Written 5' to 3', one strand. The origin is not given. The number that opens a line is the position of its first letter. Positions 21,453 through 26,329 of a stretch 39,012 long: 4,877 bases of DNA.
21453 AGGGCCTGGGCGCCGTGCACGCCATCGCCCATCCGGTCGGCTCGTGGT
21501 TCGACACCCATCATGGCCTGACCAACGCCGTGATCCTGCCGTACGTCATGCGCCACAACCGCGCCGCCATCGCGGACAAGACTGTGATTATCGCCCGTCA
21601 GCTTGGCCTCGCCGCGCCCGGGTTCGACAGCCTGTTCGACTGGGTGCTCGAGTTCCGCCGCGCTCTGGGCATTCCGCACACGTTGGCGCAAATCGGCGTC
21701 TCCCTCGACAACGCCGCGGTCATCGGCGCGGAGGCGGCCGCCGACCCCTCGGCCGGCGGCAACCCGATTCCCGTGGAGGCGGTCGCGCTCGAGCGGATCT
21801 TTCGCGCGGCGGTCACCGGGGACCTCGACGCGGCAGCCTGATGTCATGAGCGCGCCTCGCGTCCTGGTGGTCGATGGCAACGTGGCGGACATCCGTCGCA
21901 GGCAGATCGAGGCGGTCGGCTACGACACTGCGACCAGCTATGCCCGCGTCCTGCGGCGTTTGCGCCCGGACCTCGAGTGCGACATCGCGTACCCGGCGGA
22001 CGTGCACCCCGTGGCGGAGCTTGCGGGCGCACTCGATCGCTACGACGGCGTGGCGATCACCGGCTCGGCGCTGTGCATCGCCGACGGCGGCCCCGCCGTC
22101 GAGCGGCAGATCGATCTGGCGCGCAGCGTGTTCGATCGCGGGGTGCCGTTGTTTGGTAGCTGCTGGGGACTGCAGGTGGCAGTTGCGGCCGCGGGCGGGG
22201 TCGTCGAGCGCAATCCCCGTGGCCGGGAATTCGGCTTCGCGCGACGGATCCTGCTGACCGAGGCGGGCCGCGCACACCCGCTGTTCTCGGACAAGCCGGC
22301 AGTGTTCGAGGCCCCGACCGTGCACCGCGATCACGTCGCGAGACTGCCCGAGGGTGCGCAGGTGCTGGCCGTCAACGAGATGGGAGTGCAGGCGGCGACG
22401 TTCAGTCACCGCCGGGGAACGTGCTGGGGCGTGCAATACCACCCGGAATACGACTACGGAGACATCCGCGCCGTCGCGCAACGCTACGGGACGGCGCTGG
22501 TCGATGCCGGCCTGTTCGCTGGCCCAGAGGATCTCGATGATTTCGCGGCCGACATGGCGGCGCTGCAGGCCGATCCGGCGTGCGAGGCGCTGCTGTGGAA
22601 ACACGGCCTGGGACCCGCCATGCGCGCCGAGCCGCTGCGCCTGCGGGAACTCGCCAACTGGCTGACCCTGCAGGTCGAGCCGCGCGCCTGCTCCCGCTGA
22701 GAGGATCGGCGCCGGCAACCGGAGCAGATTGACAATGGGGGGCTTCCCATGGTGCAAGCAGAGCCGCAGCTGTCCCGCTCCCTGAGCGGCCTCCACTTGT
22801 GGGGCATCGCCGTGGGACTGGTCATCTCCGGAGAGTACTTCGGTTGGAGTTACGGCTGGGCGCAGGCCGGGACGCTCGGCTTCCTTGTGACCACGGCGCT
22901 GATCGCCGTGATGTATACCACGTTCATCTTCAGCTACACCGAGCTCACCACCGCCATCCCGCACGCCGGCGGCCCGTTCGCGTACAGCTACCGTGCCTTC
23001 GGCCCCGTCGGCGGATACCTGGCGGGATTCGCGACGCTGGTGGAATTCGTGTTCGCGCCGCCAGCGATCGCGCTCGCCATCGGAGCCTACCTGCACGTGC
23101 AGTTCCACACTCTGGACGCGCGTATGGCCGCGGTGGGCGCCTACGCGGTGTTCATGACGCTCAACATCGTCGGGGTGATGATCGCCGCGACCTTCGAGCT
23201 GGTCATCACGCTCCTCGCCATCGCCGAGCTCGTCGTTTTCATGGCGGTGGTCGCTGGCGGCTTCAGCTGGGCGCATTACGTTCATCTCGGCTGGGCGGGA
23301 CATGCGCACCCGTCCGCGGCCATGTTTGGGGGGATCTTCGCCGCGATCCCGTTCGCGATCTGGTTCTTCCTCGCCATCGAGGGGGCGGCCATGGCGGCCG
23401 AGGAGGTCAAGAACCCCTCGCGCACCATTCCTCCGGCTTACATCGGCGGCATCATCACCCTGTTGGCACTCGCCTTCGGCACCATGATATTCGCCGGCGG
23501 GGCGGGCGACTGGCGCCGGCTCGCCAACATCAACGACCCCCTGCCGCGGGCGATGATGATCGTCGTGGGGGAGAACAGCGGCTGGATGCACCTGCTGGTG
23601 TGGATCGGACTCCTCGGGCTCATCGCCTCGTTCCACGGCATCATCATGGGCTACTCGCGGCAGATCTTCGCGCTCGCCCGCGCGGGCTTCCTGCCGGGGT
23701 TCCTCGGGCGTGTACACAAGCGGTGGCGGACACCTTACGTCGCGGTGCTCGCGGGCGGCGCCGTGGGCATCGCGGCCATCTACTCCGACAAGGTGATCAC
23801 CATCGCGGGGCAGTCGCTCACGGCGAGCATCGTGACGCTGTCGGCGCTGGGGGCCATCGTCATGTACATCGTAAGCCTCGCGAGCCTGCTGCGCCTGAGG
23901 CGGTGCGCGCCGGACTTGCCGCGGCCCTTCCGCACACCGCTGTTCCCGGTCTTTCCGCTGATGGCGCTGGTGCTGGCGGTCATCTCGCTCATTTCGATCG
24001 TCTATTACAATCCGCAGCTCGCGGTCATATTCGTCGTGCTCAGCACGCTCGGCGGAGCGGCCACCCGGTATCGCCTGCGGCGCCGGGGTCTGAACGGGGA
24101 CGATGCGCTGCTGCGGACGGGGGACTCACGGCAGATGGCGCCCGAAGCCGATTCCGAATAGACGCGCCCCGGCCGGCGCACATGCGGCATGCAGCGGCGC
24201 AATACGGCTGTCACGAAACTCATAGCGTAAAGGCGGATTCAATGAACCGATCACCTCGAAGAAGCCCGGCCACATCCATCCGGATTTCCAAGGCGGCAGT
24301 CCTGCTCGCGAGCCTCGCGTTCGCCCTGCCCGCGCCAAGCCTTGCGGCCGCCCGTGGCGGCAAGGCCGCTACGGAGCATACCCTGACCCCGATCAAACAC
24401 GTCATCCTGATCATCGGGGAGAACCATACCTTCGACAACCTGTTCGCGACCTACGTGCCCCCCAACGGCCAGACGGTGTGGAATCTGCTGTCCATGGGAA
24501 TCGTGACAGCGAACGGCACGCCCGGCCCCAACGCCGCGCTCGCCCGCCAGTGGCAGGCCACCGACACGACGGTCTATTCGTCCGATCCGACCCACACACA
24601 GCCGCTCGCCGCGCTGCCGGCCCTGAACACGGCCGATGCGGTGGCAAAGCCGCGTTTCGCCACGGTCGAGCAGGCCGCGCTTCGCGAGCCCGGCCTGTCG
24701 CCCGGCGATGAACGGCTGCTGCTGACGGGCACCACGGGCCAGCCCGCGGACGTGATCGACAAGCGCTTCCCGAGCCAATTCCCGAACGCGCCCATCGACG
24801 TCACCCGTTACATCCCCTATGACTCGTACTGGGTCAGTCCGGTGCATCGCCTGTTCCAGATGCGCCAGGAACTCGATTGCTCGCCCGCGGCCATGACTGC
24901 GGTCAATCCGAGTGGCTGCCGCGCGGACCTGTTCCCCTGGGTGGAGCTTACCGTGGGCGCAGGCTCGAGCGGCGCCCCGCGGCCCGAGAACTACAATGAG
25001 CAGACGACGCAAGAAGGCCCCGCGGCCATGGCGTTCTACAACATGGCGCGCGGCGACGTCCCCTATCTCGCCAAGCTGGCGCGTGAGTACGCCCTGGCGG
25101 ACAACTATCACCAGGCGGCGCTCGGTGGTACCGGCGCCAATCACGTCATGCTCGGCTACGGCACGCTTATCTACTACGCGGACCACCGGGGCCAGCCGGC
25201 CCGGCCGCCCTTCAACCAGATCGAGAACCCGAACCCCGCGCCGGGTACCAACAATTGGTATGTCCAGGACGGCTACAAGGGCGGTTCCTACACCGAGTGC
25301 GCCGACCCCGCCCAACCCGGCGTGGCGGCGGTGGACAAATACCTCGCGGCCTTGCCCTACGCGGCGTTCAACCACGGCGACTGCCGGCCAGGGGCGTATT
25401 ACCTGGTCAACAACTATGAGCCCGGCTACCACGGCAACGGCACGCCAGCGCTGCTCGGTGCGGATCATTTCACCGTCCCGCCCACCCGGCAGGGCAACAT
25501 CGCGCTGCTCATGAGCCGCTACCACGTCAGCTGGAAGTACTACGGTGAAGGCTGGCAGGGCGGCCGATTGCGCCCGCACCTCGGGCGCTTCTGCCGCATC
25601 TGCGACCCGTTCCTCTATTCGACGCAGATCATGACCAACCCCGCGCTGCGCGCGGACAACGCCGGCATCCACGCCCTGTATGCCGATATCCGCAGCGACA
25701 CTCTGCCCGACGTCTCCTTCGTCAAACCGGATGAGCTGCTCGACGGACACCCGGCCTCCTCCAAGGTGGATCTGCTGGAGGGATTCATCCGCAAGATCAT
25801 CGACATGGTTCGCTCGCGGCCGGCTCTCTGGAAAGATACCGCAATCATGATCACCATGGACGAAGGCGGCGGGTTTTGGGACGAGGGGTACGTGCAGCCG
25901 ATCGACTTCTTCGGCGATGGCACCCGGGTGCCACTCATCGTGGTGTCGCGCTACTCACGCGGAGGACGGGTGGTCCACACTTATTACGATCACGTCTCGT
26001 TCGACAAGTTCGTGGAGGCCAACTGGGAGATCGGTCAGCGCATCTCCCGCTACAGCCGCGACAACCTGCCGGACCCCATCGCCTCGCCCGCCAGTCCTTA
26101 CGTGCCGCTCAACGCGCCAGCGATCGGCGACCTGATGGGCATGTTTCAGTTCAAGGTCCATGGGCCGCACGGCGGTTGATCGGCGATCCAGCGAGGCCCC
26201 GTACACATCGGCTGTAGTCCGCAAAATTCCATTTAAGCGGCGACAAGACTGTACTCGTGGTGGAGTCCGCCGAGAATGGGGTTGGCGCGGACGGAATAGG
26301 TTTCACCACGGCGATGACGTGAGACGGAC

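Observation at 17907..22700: GS-like ligase + ALDH + Fe-ADH + GATase-type hydrolase: candidate B12-independent gamma-glutamylation route from ethanolamine to glycine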

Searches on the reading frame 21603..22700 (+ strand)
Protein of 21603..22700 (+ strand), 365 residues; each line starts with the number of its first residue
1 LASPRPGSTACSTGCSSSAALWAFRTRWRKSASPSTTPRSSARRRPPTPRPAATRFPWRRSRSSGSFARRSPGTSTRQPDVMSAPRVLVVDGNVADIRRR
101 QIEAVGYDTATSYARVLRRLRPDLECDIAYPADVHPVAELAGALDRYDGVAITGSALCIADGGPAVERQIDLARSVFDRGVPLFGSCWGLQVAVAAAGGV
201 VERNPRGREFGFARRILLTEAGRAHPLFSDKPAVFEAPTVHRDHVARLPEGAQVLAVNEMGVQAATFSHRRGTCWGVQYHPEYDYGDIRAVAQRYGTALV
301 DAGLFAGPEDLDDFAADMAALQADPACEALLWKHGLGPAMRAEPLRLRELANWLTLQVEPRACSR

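Call 3: search_protein_families(library=pfam, proteins=[window:21603-22700:+])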
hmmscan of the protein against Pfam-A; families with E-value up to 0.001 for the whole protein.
window:21603-22700:+ (365 aa): 2 families
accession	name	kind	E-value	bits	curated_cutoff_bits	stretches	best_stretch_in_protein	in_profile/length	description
PF00117.34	GATase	-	3.3e-18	66.5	22.8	1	144-284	40-174/190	Glutamine amidotransferase class-I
PF07722.19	Peptidase_C26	-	1.1e-09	38.9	20.5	1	169-282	94-219/219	Peptidase C26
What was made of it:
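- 21846..22700 (+): Stand-alone class-I glutamine-amidotransferase-fold hydrolase (inferred gamma-glutamylglycine hydrolase). PF00117 66.5 bits; Peptidase_C26 38.9 bits (call 3).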

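Call 4: search_protein_families(library=ncbifam, proteins=[window:21603-22700:+])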
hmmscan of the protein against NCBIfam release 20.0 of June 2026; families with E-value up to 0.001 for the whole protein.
window:21603-22700:+ (365 aa): 15 families
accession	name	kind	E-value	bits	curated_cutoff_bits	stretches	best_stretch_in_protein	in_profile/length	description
NF006562.0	PRK09065.1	equivalog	1e-31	110.3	205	1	143-304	53-211/242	glutamine amidotransferase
NF005743.0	PRK07567.1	equivalog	2.9e-21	75.9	264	1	142-326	47-230/245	glutamine amidotransferase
TIGR00888.1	guaA_Nterm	equivalog_domain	1.5e-17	63.6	172.15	1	159-283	46-167/188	glutamine-hydrolyzing GMP synthase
NF000848.1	PRK00074.1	equivalog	6.3e-16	58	400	1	162-283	49-170/512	glutamine-hydrolyzing GMP synthase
NF001975.0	PRK00758.1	equivalog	6.3e-13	48.7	198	1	158-284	46-166/185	GMP synthase subunit A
NF005072.0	PRK06490.1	equivalog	2.2e-11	43.2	339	1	125-292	40-196/251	glutamine amidotransferase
NF004212.0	PRK05665.1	equivalog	1.1e-09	38.5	309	1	143-283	54-188/241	amidotransferase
NF005849.0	PRK07765.1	equivalog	3.4e-09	36.3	308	1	135-282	35-174/219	aminodeoxychorismate/anthranilate synthase component II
NF010081.0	PRK13566.1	equivalog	4.9e-09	35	645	1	174-282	594-699/729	anthranilate synthase component I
NF005458.0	PRK07053.1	equivalog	1.8e-08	34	250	1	163-289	66-186/234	glutamine amidotransferase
TIGR00566.1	trpG_papA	subfamily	3.2e-07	30.3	121.05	1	180-282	74-175/192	glutamine amidotransferase of anthranilate synthase or aminodeoxychorismate synthase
TIGR01815.1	TrpE-clade3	equivalog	1.1e-06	27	739.15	1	170-282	575-687/717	anthranilate synthase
TIGR01823.1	PabB-fungal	equivalog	1e-05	24.1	442.55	1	161-283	63-186/742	aminodeoxychorismate synthase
NF041322.1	Anth_synII_Halo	equivalog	3.2e-05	23.7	320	1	160-282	50-172/190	anthranilate synthase component II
NF004169.0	PRK05637.1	equivalog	0.00079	19.1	332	0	180-230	74-122/210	anthranilate synthase component II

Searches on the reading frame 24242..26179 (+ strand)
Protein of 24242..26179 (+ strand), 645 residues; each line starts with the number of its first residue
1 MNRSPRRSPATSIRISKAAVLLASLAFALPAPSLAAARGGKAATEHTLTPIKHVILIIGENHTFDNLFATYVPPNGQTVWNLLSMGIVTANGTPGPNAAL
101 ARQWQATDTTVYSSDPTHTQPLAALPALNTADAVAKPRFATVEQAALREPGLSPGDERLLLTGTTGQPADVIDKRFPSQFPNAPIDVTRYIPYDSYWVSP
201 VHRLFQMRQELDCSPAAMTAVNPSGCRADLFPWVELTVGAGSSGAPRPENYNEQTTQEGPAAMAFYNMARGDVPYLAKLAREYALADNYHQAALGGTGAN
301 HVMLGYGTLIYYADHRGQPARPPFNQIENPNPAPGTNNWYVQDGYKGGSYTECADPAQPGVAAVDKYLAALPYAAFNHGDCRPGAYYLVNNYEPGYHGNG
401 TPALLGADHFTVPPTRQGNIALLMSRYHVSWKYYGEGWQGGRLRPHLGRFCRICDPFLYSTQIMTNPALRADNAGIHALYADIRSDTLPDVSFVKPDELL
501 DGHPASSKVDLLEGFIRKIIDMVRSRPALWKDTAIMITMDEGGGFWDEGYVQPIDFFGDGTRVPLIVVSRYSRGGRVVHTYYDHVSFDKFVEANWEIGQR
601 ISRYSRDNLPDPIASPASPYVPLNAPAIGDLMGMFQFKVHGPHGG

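Call 19: search_protein_families(library=pfam, proteins=[window:24242-26179:+], max_evalue=0.00001)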
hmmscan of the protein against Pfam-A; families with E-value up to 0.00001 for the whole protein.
window:24242-26179:+ (645 aa): 1 family
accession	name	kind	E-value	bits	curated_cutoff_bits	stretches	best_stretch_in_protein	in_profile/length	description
PF04185.19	Phosphoesterase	-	6.9e-47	160.7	23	1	255-597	93-355/356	Phosphoesterase family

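Call 20: search_protein_families(library=ncbifam, proteins=[window:24242-26179:+], max_evalue=0.00001)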
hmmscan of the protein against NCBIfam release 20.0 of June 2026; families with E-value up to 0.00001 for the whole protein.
window:24242-26179:+ (645 aa): 2 families
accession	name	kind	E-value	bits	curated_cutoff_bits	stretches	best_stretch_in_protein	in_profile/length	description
TIGR03397.1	acid_phos_Burk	subfamily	2.5e-39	135.8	362.75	1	258-597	121-452/483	acid phosphatase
TIGR03396.1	PC_PLC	equivalog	1.2e-31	109.9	580.25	2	469-548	267-344/688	phosphocholine-specific phospholipase C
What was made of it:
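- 24242..26179 (+): Secreted phosphoesterase of the PLC/AcpA superfamily. It may release the headgroup from phospholipid or phosphoethanolamine; this is speculative. AcpA-type 136/363 and PC-PLC 110/580, both below cutoff (call 20).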

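Call 84: search_solved_structures(query=window:24242-26179:+, max_evalue=0.001)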
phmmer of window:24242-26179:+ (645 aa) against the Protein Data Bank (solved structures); distinct sequences matched with E-value up to 0.001: 5.
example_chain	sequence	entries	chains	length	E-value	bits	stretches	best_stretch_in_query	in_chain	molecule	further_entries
9gye_A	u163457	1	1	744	1e-16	63.8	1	475-603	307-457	phospholipase C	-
2d1g_A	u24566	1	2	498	1.2e-16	63.6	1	482-611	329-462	acid phosphatase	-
8yk5_A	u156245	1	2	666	2.5e-14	56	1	479-595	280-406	phospholipase C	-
9gy2_A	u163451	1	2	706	1.1e-13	53.8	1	476-548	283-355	phospholipase C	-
8k3g_A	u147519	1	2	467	0.0003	22.6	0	479-548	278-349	Phospholipase C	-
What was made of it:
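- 24242..26179 (+): Best PDB matches are a phospholipase C and an acid phosphatase at 64 bits (call 84).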
